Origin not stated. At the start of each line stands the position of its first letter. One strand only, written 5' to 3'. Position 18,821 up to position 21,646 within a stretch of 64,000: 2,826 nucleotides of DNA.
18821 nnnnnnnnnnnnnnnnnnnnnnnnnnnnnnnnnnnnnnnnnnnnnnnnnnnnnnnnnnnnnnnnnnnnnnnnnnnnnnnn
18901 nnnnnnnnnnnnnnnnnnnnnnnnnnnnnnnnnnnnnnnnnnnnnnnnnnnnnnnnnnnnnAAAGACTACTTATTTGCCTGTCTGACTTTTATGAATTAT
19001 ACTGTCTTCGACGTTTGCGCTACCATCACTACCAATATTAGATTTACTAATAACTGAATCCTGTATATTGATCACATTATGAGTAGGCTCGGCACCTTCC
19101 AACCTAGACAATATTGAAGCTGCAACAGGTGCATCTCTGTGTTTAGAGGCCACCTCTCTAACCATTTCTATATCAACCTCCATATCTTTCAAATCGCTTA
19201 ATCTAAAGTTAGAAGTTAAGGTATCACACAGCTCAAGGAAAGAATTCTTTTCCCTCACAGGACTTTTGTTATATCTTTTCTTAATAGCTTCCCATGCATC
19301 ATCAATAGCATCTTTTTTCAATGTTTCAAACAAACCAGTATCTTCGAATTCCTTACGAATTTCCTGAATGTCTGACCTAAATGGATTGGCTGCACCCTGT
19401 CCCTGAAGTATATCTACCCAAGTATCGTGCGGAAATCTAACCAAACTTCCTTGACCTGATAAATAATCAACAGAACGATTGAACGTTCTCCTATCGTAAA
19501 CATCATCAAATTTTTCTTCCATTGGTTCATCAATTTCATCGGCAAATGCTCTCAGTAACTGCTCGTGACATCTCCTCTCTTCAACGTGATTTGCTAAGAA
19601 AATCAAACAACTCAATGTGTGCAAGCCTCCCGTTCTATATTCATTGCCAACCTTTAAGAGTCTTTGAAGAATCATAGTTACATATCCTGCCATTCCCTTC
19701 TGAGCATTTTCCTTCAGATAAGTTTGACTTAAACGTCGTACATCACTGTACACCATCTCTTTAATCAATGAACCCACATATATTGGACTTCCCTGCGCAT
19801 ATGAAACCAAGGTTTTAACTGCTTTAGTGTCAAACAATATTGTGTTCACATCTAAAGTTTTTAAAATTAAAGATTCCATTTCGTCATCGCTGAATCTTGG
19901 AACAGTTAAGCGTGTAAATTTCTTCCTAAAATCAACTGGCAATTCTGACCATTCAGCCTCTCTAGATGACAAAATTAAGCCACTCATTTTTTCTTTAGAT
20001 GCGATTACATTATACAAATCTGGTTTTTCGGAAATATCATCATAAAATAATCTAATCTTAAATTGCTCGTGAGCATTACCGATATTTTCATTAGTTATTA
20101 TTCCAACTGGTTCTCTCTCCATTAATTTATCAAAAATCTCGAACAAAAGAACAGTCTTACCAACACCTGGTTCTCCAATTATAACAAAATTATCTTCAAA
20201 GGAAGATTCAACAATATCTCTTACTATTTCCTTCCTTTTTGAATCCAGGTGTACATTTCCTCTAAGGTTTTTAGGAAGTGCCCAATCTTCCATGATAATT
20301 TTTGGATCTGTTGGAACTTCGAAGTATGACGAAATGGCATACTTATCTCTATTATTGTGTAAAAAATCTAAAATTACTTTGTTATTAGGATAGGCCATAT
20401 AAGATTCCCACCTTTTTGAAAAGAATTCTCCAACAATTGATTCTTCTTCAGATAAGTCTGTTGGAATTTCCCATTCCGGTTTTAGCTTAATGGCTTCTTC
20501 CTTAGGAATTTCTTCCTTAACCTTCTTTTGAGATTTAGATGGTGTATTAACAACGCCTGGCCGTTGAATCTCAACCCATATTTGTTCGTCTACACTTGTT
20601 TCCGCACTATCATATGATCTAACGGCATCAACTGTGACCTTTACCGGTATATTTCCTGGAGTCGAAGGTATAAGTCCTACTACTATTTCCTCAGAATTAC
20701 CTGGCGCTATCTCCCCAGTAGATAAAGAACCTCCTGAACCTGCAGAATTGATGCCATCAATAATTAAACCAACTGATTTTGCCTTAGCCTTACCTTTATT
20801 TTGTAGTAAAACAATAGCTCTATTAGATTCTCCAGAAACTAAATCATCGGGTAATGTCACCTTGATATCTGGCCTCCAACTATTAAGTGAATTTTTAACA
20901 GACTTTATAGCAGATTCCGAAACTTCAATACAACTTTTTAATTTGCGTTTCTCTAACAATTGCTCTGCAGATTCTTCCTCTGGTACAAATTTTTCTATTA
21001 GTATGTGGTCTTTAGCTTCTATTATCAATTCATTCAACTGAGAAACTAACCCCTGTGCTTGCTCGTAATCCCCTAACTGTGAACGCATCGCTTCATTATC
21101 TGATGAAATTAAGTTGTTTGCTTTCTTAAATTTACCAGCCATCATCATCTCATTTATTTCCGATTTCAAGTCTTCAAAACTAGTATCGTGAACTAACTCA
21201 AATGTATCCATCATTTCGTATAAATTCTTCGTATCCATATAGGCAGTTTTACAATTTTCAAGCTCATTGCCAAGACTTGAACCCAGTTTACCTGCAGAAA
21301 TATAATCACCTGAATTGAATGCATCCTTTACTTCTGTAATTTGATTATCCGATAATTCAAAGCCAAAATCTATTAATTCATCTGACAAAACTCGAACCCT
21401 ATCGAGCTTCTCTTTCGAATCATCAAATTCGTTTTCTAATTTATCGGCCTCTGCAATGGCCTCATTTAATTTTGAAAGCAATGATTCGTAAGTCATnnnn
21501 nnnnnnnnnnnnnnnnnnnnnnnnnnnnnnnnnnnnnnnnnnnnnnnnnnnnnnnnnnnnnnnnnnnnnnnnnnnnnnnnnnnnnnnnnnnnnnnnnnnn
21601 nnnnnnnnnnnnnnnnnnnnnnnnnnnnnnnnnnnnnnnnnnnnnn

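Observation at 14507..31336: About 17 kb block of roughly 16 uncharacterised membrane, ATPase and ion-channel genes with a conflict/stress-system domain vocabulary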

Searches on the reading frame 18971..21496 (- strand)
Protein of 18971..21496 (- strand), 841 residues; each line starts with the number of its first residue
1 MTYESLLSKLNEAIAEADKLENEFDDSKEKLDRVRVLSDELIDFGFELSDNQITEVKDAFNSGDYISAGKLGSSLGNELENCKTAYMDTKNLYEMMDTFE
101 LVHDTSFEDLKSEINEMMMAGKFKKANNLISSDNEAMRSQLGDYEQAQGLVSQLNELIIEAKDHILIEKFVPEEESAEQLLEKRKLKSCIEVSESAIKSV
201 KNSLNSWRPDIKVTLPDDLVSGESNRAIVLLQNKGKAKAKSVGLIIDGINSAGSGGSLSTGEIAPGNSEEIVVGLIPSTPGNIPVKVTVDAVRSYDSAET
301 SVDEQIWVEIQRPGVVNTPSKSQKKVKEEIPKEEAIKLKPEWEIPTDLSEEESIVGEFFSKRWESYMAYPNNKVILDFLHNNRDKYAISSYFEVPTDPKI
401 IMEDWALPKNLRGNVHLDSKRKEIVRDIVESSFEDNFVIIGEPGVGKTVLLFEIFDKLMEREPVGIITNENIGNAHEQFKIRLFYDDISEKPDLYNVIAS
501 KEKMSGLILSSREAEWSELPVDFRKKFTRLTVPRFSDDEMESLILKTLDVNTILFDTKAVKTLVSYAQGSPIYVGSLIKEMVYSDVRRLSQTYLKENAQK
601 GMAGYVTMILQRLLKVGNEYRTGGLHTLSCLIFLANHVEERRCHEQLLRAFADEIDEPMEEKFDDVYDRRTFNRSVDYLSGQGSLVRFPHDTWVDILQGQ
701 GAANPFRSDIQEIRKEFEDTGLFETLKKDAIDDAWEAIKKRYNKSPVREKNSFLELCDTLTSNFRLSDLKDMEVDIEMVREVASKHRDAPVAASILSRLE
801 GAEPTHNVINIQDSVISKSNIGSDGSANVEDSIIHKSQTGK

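Call 4: search_protein_families(library=pfam, max_evalue=0.1, proteins=[window:18971-21496:-])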
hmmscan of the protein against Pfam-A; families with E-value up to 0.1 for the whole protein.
window:18971-21496:- (841 aa): 10 families
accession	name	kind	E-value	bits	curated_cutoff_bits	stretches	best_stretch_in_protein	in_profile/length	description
PF20720.3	nSTAND3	-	0.00042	20.5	27.2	1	434-493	16-79/155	Novel STAND NTPase 3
PF07705.17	CARDB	-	0.00048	20.7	22.7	1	209-291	2-85/101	CARDB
PF13191.12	AAA_16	-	0.0024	18.8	32.6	1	433-462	24-52/167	AAA ATPase domain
PF13401.12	AAA_22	-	0.0027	18.5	27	1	437-475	8-33/130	AAA domain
PF05729.18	NACHT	-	0.0033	17.7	26.7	0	437-461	3-27/167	NACHT domain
PF00931.28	NB-ARC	-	0.013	15.2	23.5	0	435-459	19-43/248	NB-ARC domain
PF03266.21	NTPase_1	-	0.034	14.4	23.9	1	437-472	2-39/168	NTPase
PF09848.15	SLFN-g3_helicase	-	0.06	13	24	0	436-462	3-28/354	Schlafen group 3, DNA/RNA helicase domain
PF02492.25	cobW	-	0.061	13.3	20.7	0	437-471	3-37/180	CobW/HypB/UreG, nucleotide-binding domain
PF13173.12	AAA_14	-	0.096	13.1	27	0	437-487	5-57/129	AAA domain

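Call 6: search_protein_families(library=padloc, max_evalue=0.01, proteins=[window:18971-21496:-])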
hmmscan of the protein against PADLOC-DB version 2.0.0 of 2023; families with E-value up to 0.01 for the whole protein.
window:18971-21496:- (841 aa): 4 families
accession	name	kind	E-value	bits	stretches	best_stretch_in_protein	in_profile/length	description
PDLC02372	Nhi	-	9.7e-08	29.1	1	417-480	183-245/470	-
PDLC02350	AbiO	-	1.7e-07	28.4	1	414-483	176-241/468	AbiO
PDLC03920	MkoA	-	4.5e-05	19.9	1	402-463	603-660/1112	-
PDLC03490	REase_II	-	0.0067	13.9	0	156-202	267-314/321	Type II restriction enzyme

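Call 9: search_protein_families(library=ncbifam, max_evalue=0.01, proteins=[window:18971-21496:-])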
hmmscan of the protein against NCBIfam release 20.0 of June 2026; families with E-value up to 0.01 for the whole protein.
window:18971-21496:- (841 aa): 3 families
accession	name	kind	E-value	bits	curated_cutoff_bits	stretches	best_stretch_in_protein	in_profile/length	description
NF010248.0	PRK13695.1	equivalog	0.0028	17.4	156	1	437-471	6-42/180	NTPase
NF058535.1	antiphage_EruA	equivalog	0.0032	15.6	1000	1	420-521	10-118/1318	NACHT domain-containing antiphage protein EruA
NF012200.0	choice_anch_D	domain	0.0052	17.3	45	1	219-289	29-101/108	choice-of-anchor D domain-containing protein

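Call 22: search_solved_structures(query=window:18971-21496:-, max_evalue=1)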
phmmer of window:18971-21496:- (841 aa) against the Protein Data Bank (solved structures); distinct sequences matched with E-value up to 1: 2.
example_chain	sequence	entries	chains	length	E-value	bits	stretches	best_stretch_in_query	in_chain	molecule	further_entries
12zn_A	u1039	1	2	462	0.00013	23.6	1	399-464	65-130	Septin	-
9bhw_B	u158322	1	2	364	0.29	12.5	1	411-463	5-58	Neuronal-specific septin-3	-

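Call 36: find_homologous_proteins(query=window:18971-21496:-)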
Query window:18971-21496:- (841 aa): 127 proteins with E <= 0.001 among 8000 candidates; the best 120 are listed.
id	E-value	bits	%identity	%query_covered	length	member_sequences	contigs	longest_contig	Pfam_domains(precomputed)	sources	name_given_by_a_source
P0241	0.0e+0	1857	100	100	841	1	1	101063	-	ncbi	-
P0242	0.0e+0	1732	92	100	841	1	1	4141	-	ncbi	-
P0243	0.0e+0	1468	78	100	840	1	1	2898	-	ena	-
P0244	0.0e+0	1463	78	100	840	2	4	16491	-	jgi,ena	jgi:hypothetical protein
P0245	0.0e+0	1335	71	100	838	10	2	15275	-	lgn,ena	-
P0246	0.0e+0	1334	71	100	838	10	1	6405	-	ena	-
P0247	0.0e+0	1330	71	100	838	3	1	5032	-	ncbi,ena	-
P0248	0.0e+0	1328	70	99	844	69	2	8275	-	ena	-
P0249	0.0e+0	1324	70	100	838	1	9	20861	-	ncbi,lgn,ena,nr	ncbi:MAG TPA: hypothetical protein QGI59_02785 [Candidatus Poseidoniia archaeon]|nr:hypothetical pro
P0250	0.0e+0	1324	71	100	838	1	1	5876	-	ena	-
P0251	0.0e+0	1324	70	100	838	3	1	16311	-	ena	-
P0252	0.0e+0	1323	70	100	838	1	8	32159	-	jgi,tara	tara:strand:- start:245 stop:2761 length:2517 start_codon:yes stop_codon:yes gene_type:complete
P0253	0.0e+0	1323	70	100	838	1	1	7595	-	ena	-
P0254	0.0e+0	1323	70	100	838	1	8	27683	-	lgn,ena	-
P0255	0.0e+0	1322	70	100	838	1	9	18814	-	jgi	jgi:hypothetical protein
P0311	1.2e-188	647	39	100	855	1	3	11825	-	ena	-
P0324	2.5e-180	620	44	78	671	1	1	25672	-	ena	-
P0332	6.1e-173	595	49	65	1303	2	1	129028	PF25174.2,PF24814.2,PF23381.2,PF25173.2,PF23411.2,PF12894.14,PF25175.2,PF24817.2,PF24796.2,PF24807.2,PF00400.39,PF23414.2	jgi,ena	-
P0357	2.1e-153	531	48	58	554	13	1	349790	-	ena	-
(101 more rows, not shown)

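Call 37: find_encoding_contigs(protein=P0357, flank=8000, max_places=1)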
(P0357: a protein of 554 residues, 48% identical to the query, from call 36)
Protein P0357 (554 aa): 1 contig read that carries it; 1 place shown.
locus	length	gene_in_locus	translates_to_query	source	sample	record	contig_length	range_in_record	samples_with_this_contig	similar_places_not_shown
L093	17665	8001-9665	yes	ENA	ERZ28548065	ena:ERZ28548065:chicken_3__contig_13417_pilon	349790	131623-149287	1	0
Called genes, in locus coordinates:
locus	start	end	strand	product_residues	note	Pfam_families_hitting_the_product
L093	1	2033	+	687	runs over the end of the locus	PF05048:NosD (weak), PF13229:Beta_helix, PF05048:NosD, PF13229:Beta_helix (weak), PF05048:NosD, PF13229:Beta_helix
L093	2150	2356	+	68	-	-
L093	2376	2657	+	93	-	-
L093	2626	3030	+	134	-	-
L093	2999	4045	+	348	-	PF05048:NosD, PF13229:Beta_helix (weak), PF05048:NosD, PF13229:Beta_helix (weak)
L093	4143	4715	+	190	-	-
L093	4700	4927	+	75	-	-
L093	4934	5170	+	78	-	-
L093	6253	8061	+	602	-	PF02210:Laminin_G_2 (weak), PF13385:Laminin_G_3, PF19077:Big_13 (faint), PF00801:PKD (faint), PF17963:Big_9 (faint), PF22352:K319L-like_PKD (faint), PF07495:Y_Y_Y (faint), PF17957:Big_7 (faint)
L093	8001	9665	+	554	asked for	-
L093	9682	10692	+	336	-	-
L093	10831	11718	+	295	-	PF04258:Peptidase_A22B, PF06550:SPP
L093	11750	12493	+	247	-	PF00149:Metallophos (weak), PF12850:Metallophos_2 (faint)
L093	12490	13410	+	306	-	PF04851:ResIII, PF00270:DEAD, PF00271:Helicase_C (faint)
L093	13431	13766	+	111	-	-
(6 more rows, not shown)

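Call 38: find_encoding_contigs(protein=P0332, flank=8000, max_places=1)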
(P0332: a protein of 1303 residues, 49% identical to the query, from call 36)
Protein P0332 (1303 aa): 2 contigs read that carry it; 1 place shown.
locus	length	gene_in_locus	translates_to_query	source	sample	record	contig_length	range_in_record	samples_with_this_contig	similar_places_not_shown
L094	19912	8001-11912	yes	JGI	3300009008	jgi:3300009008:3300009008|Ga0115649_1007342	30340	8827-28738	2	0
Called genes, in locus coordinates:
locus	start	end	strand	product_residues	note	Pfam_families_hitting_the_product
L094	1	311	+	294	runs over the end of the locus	PF01015:Ribosomal_S3Ae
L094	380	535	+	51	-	-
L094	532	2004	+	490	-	PF00474:SSF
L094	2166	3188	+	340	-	-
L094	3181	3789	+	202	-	PF04607:RelA_SpoT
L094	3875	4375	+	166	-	PF07884:VKOR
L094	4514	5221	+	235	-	PF00578:AhpC-TSA (weak), PF08534:Redoxin (weak), PF00085:Thioredoxin (faint), PF13905:Thioredoxin_8 (faint)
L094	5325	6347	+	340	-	PF00465:Fe-ADH, PF13685:Fe-ADH_2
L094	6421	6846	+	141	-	-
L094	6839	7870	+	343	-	-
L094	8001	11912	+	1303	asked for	PF00400:WD40 (faint), PF12894:ANAPC4_WD40 (faint), PF23381:Beta-prop_IFT122_1st (weak), PF23411:Beta-prop_Vps41 (faint), PF23414:Beta-prop_EML_2 (faint), PF24796:WDR55 (faint), PF24817:WD40_WDHD1_1st (weak), PF25173:Beta-prop_WDR3_1st (weak), +4 more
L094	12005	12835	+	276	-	PF00254:FKBP_C, PF22199:FKBP26_IF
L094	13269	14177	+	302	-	PF05048:NosD (faint)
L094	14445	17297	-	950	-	PF03176:MMPL, PF02460:Patched, PF12349:Sterol-sensing, PF00873:ACR_tran (weak), PF03176:MMPL, PF02460:Patched, PF12349:Sterol-sensing (weak)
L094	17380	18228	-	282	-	PF01255:Prenyltransf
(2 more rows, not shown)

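Call 47: predict_structure(alignment_id=A2)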
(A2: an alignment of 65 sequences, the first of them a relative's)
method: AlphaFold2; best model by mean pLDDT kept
length: 841 residues; sequences in the alignment: 65
mean_pLDDT: 82.2   pTM: 0.44
mean pLDDT of the five models: 82.2, 82.0, 80.7, 79.5, 78.9
residues with pLDDT >= 90: 242; 70-90: 517; 50-70: 24; < 50: 58
segments of 3 or more residues with pLDDT < 50: 315-334, 806-841
pLDDT, mean of each block of 10 residues (from residue 1): 82 91 94 93 90 92 93 93 92 88 87 92 92 91 92 92 89 91 91 93 90 85 82 90 83 63 87 82 85 88 85 52 33 55 84 88 91 88 79 89 78 83 90 92 82 93 89 86 88 82 88 80 89 84 84 82 80 77 78 75 76 79 89 84 87 90 86 77 74 82 81 86 86 88 87 88 84 85 84 84 54 33 33 32 35
secondary structure, 60 per line:
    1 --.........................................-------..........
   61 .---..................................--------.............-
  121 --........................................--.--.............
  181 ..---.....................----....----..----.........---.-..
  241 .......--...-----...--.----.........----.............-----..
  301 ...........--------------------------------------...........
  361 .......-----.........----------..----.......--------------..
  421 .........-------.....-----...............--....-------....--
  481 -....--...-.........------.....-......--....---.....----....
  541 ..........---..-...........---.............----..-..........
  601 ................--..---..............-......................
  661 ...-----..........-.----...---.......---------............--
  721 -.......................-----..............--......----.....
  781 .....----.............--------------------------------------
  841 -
elements in order (helices of 4 or more, strands of 3 or more residues): H3-43 H51-61 H65-98 H107-119 H123-162 H168-182 H186-206 E211-214 E225-233 E239-247 E250-252 E258-260 E268-276 E281-293 E299-311 H350-367 H373-381 H398-404 H419-429 E437-441 H447-461 E464-467 H475-478 E482-485 H492-500 E507-511 H513-518 H521-524 E528-532 H537-550 H557-567 H571-583 H591-614 H624-637 E642-644 H645-663 H669-678 E685-687 H691-697 H707-718 H722-744 H750-763 H766-771 H776-785 H790-802

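Call 50: fold_search(model_id=the predicted structure, library=pdb)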
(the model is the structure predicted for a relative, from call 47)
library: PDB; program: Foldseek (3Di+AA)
matches with E <= 10: 1619; with E <= 0.001: 154
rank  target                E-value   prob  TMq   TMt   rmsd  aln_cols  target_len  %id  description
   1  9a66_A                8.6e-06  1.00  0.16  0.17  19.2       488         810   14  Integrative model of CLPC-CLPP by crosslinking MS and deep learning (released 2024-09-18)
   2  9zjv_A                8.9e-06  1.00  0.16  0.13  16.5       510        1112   13  Human sterile alpha motif domain-containing protein 9 (SAMD9), asymmetric dimer "wing" shape (released 2026-02-25)
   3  9jap_A                1.1e-05  1.00  0.22  0.22  13.3       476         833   13  Helical structure of EfAvs5(SIR2-STAND) (released 2025-03-19)
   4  7uiy_B                1.9e-05  1.00  0.17  0.24  13.8       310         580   14  ClpAP complex bound to ClpS N-terminal extension, class IIIa (released 2022-10-26)
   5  9if4_E                2.1e-05  1.00  0.19  0.27  12.5       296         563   12  Structure of the Mycobacterium Tuberculosis ClpC1P1P2 complex bound to the activator Bz-Leu-Leu (released 2025-08-27)
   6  6qs4_A                2.2e-05  1.00  0.20  0.28  13.0       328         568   13  Two-Step Activation Mechanism of the ClpB Disaggregase for Sequential Substrate Threading by the Main ATPase Motor. (released 2019-07-03)
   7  7e1y_A                2.2e-05  1.00  0.11  0.17  11.6       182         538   13  Staphylothermus marinus amylopullulanase -SmApu (released 2022-02-09)
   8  8yd1_C                2.4e-05  1.00  0.20  0.28  23.4       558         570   11  CryoEM structure of M. tuberculosis ClpC1P1P2 complex bound to bortezomib, conformation 1 (released 2025-03-19)
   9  7uiv_E                3.2e-05  1.00  0.18  0.25  13.4       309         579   14  ClpAP complex bound to ClpS N-terminal extension, class IIa (released 2022-11-09)
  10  8ycx_A                3.9e-05  1.00  0.19  0.25  22.9       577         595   11  CryoEM structure of M. tuberculosis ClpC1P1P2 complex bound to bortezomib, conformation 2 (released 2025-03-19)
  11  6ysq_C                6.0e-05  0.99  0.11  0.14  33.1       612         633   10  The hC4Nb8 complement inhibitory nanobody in complex with C4b (released 2020-06-24)
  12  7tfh_B                6.6e-05  1.00  0.20  0.48  12.2       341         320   10  Atomic model of the S. cerevisiae clamp-clamp loader complex PCNA-RFC bound to two DNA molecules, one at the 5'-recess (released 2022-11-16)
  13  6w20_A                6.6e-05  1.00  0.18  0.27  13.1       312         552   13  ClpAP Disengaged State bound to RepA-GFP (released 2020-05-06)
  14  7uiy_C                7.2e-05  1.00  0.15  0.21  15.2       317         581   14  ClpAP complex bound to ClpS N-terminal extension, class IIIa (released 2022-10-26)
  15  7uiy_D                7.9e-05  1.00  0.18  0.25  12.7       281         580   14  ClpAP complex bound to ClpS N-terminal extension, class IIIa (released 2022-10-26)
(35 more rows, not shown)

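Call 56: find_encoding_contigs(protein=P0311, flank=10000, max_places=3)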
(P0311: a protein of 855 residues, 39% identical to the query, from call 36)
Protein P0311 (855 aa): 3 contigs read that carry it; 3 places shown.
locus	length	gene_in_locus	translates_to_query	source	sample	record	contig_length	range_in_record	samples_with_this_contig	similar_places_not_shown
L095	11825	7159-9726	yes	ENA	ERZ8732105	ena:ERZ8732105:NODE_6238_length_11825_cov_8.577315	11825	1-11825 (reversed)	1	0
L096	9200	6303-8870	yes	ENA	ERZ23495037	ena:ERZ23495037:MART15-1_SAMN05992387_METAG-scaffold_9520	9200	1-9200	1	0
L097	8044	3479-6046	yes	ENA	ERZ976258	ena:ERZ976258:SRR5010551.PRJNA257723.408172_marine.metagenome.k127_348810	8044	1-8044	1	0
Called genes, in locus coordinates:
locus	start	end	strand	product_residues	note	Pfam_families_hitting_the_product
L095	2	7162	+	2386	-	?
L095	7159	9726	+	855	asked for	-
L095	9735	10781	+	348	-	PF00899:ThiF, PF00581:Rhodanese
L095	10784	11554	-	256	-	PF14811:TPD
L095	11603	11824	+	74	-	?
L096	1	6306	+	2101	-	?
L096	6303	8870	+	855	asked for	-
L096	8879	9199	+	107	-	?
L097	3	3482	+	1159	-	?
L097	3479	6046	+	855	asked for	-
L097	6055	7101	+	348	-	PF00899:ThiF, PF00581:Rhodanese (weak)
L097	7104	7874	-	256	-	PF14811:TPD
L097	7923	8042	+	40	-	?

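Call 57: find_encoding_contigs(protein=P0324, flank=10000, max_places=1)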
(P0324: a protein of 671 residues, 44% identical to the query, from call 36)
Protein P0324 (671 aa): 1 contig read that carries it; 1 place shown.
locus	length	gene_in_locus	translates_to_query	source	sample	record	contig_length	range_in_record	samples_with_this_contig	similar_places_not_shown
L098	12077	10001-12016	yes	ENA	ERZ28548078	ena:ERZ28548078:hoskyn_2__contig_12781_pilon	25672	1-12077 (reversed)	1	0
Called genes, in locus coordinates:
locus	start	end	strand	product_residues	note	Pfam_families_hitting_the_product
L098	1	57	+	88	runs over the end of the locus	-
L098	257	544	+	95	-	-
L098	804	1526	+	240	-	-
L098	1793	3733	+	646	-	PF01835:MG2 (faint), PF15418:DUF4625 (faint), PF18911:PKD_4 (faint), PF07495:Y_Y_Y (faint), PF25942:Ig_halo (faint), PF22352:K319L-like_PKD (weak)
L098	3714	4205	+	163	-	-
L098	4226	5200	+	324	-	-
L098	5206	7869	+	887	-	PF15418:DUF4625 (faint)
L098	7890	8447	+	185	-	-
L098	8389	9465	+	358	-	-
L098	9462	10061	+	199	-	-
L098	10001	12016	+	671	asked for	-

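Call 61: search_protein_families(library=phrogs, max_evalue=0.001, proteins=[window:18971-21496:-])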
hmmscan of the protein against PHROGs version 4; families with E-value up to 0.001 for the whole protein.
window:18971-21496:- (841 aa): 0 families
